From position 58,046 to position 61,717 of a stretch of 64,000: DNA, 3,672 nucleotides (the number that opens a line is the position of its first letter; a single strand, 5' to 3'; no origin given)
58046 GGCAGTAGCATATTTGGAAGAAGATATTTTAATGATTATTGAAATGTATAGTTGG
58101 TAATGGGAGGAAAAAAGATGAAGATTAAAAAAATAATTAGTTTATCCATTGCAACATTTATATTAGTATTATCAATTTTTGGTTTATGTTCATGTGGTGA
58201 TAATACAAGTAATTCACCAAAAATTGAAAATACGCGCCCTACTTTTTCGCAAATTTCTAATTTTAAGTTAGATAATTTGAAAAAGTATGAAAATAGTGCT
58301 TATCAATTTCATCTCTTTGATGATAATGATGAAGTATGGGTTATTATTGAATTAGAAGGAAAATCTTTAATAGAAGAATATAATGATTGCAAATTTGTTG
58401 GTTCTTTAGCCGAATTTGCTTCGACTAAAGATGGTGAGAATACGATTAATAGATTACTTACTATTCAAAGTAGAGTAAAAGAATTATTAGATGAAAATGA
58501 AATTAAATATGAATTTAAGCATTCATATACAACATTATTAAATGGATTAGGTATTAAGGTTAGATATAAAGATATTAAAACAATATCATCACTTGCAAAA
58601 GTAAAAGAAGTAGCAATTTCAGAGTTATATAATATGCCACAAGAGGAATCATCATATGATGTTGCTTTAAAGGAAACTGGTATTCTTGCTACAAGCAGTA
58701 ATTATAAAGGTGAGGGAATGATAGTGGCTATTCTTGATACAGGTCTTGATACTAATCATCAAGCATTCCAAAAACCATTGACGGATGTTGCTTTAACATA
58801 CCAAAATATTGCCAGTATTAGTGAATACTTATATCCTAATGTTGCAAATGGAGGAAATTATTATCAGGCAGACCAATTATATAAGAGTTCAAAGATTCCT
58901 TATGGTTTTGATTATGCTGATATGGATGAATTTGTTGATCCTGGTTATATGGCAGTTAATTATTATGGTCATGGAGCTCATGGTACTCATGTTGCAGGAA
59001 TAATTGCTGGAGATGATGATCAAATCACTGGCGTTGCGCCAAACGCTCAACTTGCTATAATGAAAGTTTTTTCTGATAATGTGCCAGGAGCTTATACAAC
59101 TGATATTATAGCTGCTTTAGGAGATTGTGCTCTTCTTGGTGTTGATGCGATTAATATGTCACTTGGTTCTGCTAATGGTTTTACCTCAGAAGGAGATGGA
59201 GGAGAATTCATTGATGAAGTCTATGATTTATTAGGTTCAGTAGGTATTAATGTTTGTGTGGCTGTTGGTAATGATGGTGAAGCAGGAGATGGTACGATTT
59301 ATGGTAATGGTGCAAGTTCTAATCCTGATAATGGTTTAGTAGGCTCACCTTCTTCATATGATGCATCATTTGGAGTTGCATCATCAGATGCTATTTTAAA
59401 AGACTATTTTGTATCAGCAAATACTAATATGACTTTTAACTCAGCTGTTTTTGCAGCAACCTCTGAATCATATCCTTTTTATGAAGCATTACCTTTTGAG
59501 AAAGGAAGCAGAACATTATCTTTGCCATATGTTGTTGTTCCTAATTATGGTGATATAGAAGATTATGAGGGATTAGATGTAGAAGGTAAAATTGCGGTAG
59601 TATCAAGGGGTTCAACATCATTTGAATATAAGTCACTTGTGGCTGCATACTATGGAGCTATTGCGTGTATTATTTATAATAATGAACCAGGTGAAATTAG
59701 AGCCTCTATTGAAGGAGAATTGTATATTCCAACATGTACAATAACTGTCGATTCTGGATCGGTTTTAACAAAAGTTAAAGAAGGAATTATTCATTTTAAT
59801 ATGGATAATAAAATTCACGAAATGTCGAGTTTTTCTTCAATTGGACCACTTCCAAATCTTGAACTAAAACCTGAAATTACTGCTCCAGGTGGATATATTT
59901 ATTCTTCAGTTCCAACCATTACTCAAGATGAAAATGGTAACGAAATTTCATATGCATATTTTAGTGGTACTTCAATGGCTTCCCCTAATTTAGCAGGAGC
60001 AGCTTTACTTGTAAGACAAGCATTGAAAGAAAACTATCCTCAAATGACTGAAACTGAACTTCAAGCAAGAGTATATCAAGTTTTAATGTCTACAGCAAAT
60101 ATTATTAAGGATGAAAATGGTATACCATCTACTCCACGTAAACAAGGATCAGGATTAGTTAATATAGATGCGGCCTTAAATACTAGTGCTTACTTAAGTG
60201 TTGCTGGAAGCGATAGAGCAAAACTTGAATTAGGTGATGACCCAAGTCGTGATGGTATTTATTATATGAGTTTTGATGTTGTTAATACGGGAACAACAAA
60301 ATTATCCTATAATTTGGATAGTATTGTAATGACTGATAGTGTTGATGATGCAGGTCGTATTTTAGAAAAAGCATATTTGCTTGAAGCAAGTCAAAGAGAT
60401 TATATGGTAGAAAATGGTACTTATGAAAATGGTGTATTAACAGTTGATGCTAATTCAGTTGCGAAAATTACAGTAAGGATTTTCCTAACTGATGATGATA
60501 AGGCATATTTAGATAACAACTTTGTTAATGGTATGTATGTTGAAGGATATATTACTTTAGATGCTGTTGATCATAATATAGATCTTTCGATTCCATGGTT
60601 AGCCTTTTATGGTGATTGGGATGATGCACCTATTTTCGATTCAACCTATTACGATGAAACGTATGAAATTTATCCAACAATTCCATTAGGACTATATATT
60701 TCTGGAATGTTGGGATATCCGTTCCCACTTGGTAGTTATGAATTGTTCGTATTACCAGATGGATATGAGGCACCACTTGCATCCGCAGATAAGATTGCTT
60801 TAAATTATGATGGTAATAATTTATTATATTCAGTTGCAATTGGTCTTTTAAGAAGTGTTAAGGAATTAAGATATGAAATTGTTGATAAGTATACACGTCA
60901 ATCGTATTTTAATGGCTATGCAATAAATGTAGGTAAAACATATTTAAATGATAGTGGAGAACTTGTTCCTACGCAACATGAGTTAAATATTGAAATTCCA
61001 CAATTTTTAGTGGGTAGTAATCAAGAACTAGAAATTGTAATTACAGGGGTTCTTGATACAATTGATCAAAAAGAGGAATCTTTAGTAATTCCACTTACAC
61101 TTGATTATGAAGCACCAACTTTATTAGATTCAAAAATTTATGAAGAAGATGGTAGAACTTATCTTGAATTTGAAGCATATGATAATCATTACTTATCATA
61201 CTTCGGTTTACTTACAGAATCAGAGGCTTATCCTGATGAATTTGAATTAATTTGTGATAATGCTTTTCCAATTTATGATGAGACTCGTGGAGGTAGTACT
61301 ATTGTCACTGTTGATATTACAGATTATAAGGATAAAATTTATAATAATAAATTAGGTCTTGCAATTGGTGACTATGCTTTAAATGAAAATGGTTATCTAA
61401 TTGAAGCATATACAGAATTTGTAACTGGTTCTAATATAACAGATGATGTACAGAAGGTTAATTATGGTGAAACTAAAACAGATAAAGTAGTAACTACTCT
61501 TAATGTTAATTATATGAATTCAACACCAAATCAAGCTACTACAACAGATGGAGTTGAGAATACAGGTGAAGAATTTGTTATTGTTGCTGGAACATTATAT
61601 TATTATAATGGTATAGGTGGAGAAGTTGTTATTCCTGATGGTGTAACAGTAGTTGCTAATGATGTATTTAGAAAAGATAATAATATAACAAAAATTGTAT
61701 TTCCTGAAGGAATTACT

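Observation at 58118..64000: Giant multidomain surface protease: S8 subtilase + PA domain + Fn3-like region + long BspA-type LRR array on a lipoprotein anchor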

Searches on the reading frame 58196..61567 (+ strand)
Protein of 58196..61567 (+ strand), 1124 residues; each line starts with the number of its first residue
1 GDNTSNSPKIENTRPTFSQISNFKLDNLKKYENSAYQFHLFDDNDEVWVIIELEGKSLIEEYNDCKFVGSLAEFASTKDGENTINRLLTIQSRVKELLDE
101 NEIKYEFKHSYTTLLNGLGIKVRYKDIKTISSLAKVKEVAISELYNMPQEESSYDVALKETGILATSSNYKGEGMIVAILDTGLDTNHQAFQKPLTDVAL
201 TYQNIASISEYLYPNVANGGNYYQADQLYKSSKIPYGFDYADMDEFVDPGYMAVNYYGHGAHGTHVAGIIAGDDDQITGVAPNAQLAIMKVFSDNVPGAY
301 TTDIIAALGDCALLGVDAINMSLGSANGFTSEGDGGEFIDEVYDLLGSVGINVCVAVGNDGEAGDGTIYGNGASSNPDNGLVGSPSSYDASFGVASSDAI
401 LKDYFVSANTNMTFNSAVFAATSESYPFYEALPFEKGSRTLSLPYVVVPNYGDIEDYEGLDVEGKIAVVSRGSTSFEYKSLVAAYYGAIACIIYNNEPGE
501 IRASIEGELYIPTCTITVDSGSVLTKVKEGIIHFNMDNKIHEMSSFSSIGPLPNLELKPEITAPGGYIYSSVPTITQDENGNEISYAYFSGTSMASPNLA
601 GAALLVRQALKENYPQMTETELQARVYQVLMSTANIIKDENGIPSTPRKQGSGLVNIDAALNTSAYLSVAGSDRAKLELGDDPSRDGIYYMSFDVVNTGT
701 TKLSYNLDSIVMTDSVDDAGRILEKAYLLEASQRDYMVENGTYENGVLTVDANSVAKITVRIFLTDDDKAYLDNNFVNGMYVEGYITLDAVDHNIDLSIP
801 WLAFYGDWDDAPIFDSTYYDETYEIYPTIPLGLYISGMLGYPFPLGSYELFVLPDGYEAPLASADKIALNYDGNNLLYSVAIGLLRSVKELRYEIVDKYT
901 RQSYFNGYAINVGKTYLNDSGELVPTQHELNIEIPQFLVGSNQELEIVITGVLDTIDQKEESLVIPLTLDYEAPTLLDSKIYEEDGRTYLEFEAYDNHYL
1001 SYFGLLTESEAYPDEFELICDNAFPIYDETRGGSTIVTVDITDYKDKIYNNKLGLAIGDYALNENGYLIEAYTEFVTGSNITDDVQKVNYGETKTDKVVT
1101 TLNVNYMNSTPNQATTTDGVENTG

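Call 33: predict_structure(alignment_id=A2)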
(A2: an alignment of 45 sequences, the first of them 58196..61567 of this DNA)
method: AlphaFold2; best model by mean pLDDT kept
length: 1124 residues; sequences in the alignment: 45
mean_pLDDT: 84.6   pTM: 0.81
mean pLDDT of the five models: 84.6, 83.9, 83.3, 82.6, 82.5
residues with pLDDT >= 90: 641; 70-90: 365; 50-70: 26; < 50: 92
segments of 3 or more residues with pLDDT < 50: 1-16, 19-40, 151-158, 1079-1124
pLDDT, mean of each block of 10 residues (from residue 1): 30 42 27 28 79 94 88 92 94 95 94 95 89 89 70 42 84 97 95 93 92 88 92 97 94 83 95 94 97 86 95 96 84 78 92 89 75 82 89 90 89 89 78 88 94 92 95 91 95 86 85 92 90 90 81 90 91 89 88 94 97 93 97 93 91 94 95 95 95 96 94 89 87 86 93 96 95 94 96 90 93 91 87 77 89 87 92 82 90 90 83 82 79 76 92 85 94 92 91 93 91 83 88 91 88 92 90 67 30 26 24 28 26
secondary structure, 60 per line:
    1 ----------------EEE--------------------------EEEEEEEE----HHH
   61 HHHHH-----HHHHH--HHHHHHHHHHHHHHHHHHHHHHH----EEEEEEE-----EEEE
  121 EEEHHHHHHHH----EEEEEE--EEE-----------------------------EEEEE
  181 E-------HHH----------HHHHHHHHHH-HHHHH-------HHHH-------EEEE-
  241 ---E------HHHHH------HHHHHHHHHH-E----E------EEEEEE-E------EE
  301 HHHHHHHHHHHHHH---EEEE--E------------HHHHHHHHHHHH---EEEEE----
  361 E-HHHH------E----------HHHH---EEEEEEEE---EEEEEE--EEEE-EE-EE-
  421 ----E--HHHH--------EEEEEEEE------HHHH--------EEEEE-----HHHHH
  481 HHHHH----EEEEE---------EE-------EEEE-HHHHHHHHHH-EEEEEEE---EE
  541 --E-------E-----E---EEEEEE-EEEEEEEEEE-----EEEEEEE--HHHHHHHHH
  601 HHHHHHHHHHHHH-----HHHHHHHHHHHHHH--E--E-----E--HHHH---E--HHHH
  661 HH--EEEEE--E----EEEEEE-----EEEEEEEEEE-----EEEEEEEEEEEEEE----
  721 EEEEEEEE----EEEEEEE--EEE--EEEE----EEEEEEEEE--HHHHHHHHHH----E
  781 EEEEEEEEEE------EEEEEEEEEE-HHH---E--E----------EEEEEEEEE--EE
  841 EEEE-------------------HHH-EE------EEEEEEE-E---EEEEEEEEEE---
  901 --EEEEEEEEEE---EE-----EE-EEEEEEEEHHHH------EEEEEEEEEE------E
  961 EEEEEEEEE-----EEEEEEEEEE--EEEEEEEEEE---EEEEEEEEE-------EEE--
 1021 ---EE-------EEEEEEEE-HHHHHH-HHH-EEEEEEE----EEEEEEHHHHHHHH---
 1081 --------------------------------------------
elements in order (helices of 4 or more, strands of 3 or more residues): E17-19 E46-53 H58-65 H71-75 H78-100 E105-111 E117-123 H124-131 E136-141 E144-146 E176-181 H202-211 H213-217 H225-228 E236-239 H251-255 H262-271 E285-290 H301-314 E318-321 H337-348 E352-356 H363-366 H384-387 E391-398 E402-407 E410-413 H428-431 E440-447 H454-457 E466-470 H476-485 E490-494 E513-516 H518-527 E529-535 E561-566 E568-577 E583-589 H592-613 H619-632 H647-650 H657-662 E665-669 E677-682 E688-697 E703-716 E721-728 E733-739 E742-744 E747-750 E755-763 H766-775 E780-790 E797-806 E828-836 E839-844 E876-882 E888-897 E903-912 E926-933 H934-937 E944-953 E960-969 E975-984 E987-996 E1000-1008 E1016-1018 E1033-1040 H1042-1047 E1053-1059 E1064-1069 H1070-1077
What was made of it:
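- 58196..58315 (+): Disordered tether, about 40 residues (27-66), following the lipid-bearing Cys. AF2 pLDDT below 50 for model residues 1-40, which are protein residues 27-66 (call 33).
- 58331..58633 (+): I9-like propeptide (residues about 72-172) with a beta-alpha-beta-beta-alpha-beta fold and the motif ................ AF2 pLDDT 88-95 with matching secondary structure (call 33).
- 58634..58687 (+): Junction between the propeptide and the catalytic domain (residues 173-190). Inferred autoprocessing region. Disordered segment at protein residues 177-184 in the AF2 model (call 33).
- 60188..61429 (+): Three Fn3-like beta-sandwich domains, at roughly residues 691-832 (Pfam fn3_5), 854-963 and 970-1103. 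AF2 all-beta domains with pLDDT about 85-95 (call 33).
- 61430..61567 (+): Disordered Thr/Asn-rich linker (residues 1105-1150) between the protease unit and the LRR unit. AF2 pLDDT 24-30 (call 33).
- On Cell-envelope proteinase / C5a-peptidase type of S8 (ScpA, SpyCEP, PrtP): The fold is predicted with high confidence (call 33).
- Structure of residues 27-1150: pLDDT 84.6, pTM 0.81, with a disordered tether, the propeptide fold and a disordered junction (call 33).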

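Call 35: fold_search(model_id=the predicted structure, library=pdb)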
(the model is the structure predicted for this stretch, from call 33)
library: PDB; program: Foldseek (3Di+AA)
matches with E <= 10: 1475; with E <= 0.001: 273
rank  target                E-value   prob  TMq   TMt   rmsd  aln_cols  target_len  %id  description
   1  8bty_A                4.0e-57  1.00  0.55  0.64   8.5      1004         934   22  Structure of the active form of ScpB, the C5a-peptidase from Streptococcus agalactiae. (released 2023-11-15)
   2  7bj3                  3.7e-56  1.00  0.54  0.64   8.5      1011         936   22  ScpA from Streptococcus pyogenes, S512A active site mutant (released 2021-05-12)
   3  7yzx_A                2.6e-55  1.00  0.55  0.65   8.8      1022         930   22  ScpA from Streptococcus pyogenes, D783A mutant. (released 2022-08-31)
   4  3eif                  4.0e-55  1.00  0.55  0.64   8.5      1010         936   22  1.9 angstrom crystal structure of the active form of the C5a peptidase from Streptococcus pyogenes (ScpA) (released 2009-02-24)
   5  6vjb                  6.1e-54  1.00  0.54  0.45   8.5      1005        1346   22  Crystal structure of a catalytically inactive CXC Chemokine-degrading protease SpyCEP from Streptococcus pyogenes (released 2020-04-15)
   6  7edd                  1.8e-53  1.00  0.55  0.45   8.2      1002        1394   23  Crystal structure of a serine protease from Streptococcus pyogenes (released 2021-05-12)
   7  1xf1_A                6.4e-48  1.00  0.51  0.60   9.3      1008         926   22  Structure of C5a peptidase- a key virulence factor from Streptococcus (released 2005-11-22)
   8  5xyr                  9.7e-47  1.00  0.52  0.43   8.7      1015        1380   23  Crystal structure of a serine protease from Streptococcus species (released 2018-08-08)
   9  5xya                  1.3e-46  1.00  0.51  0.43   8.8      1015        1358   21  Crystal structure of a serine protease from Streptococcus species (released 2018-08-08)
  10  5xxz_A                1.6e-44  1.00  0.49  0.42   9.0      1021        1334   20  Crystal structure of a serine protease from Streptococcus species (released 2018-08-08)
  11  5xxz_B                3.1e-44  1.00  0.50  0.44   8.4      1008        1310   20  Crystal structure of a serine protease from Streptococcus species (released 2018-08-08)
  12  8jmw_A                5.8e-29  1.00  0.34  0.69   8.4       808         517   17  Fibril form of serine peptidase Vpr (released 2023-12-06)
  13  7eox_A                5.0e-27  1.00  0.31  0.51  10.1       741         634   17  Protease structure from Euphorbia resinifera (released 2022-01-12)
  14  3i74_B                2.2e-26  1.00  0.32  0.52   9.8       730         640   17  Crystal Structure of the plant subtilisin-like protease SBT3 in complex with a chloromethylketone inhibitor (released 2010-01-19)
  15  4yn3_A                2.3e-26  1.00  0.31  0.55  10.9       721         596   16  Crystal structure of Cucumisin complex with pro-peptide (released 2016-03-09)
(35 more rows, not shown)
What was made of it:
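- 60188..61429 (+): Foldseek aligns about 1000 columns with ScpB 8bty (E 4e-57), ScpA 3eif and SpyCEP 6vjb (call 35).
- On Cell-envelope proteinase / C5a-peptidase type of S8 (ScpA, SpyCEP, PrtP): Three beta-sandwiches in the AF2 model align with ScpB, ScpA and SpyCEP (calls 33, 35).
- Closest known: Streptococcal C5a peptidases ScpA/ScpB and the chemokine protease SpyCEP. Same: Foldseek E 4e-57 over about 1000 columns, TM 0.64 normalised to the target (call 35).
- It aligns over about 1000 columns with ScpB, ScpA and SpyCEP (call 35).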

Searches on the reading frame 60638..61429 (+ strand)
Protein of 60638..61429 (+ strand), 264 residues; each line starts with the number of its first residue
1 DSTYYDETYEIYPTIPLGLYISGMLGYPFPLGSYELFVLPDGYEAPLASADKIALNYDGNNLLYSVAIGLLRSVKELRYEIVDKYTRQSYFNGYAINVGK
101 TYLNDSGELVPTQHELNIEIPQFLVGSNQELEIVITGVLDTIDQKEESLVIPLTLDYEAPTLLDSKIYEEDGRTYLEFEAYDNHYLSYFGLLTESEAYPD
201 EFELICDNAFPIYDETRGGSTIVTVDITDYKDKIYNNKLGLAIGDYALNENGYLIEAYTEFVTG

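Call 65: search_protein_representatives(protein=window:60638-61429:+)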
Query: 264 residues. Proteins with E-value up to 0.001 (for the whole library): 134; up to 1e-10: 66; up to 1e-30: 6. The best 134 are listed.
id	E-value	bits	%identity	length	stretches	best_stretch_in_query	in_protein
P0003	8.5e-68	245.2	50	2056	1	2-262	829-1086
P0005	1.8e-52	194.9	46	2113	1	1-257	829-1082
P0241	1.2e-37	146.4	42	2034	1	21-255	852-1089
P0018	1.5e-32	129.7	40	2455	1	1-255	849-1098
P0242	3.6e-32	128.4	38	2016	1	1-255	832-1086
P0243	5.4e-31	124.6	38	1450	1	26-251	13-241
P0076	1.8e-30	122.8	36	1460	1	26-253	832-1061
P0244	2.6e-29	119.0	97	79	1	37-97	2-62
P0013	3.5e-28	115.3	35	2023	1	11-256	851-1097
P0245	1.0e-26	110.5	32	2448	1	3-255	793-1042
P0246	1.4e-26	110.0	39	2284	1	1-256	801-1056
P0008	2.1e-26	109.5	35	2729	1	3-255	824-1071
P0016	3.8e-25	105.4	36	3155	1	1-258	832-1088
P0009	5.6e-24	101.5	32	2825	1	2-257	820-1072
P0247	5.9e-24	101.5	34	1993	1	1-251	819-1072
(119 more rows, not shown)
